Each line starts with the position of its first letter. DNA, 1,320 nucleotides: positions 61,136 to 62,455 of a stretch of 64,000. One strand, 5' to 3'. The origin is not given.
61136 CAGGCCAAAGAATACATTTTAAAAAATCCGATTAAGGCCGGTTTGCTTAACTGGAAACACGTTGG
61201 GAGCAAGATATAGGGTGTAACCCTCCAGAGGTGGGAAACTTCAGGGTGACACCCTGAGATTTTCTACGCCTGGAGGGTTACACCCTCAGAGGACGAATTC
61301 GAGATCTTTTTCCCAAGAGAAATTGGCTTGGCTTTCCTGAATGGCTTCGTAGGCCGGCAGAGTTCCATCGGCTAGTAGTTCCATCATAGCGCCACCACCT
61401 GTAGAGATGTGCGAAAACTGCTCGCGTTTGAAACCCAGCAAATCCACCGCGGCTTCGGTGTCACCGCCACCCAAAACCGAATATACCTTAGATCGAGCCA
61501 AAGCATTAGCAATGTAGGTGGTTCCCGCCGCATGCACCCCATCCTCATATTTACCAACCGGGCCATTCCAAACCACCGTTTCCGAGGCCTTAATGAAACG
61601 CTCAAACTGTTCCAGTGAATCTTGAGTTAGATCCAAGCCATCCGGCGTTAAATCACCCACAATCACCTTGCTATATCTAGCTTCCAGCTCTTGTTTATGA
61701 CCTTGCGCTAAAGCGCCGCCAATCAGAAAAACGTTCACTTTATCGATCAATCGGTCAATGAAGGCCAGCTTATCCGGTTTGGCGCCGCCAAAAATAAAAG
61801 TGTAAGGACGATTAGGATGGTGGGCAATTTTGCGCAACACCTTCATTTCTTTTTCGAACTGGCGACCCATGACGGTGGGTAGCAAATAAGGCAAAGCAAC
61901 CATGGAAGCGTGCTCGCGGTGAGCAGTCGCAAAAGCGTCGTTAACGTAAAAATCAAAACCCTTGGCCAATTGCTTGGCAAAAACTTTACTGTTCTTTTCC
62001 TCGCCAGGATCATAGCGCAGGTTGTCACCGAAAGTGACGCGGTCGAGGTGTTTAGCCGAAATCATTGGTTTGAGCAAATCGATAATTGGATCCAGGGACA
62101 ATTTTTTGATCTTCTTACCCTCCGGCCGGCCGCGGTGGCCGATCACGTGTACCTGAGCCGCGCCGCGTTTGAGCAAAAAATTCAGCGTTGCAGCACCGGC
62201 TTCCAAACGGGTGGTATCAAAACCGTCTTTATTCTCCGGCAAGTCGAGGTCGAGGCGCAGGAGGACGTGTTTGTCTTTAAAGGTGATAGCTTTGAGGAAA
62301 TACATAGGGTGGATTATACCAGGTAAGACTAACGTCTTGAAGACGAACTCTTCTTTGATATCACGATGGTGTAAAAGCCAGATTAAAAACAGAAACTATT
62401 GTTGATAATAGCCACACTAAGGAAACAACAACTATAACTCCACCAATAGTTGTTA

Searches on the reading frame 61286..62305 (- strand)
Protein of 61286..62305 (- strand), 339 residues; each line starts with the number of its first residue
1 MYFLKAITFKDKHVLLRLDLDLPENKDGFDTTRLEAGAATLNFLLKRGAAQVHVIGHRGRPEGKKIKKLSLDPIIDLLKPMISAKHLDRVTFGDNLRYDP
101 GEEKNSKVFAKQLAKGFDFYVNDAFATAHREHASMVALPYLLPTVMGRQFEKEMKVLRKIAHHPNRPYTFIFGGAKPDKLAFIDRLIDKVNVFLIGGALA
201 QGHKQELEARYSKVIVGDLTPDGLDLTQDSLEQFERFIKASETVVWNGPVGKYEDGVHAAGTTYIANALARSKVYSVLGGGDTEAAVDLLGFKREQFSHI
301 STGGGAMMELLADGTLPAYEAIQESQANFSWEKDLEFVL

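Call 91: search_protein_families(library=pfam, proteins=[window:61286-62305:-], max_evalue=0.001)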
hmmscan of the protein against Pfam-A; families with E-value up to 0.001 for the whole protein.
window:61286-62305:- (339 aa): 1 family
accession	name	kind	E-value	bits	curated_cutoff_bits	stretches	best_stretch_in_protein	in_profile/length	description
PF00162.24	PGK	-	2.2e-77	261.1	27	2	5-201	2-218/379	Phosphoglycerate kinase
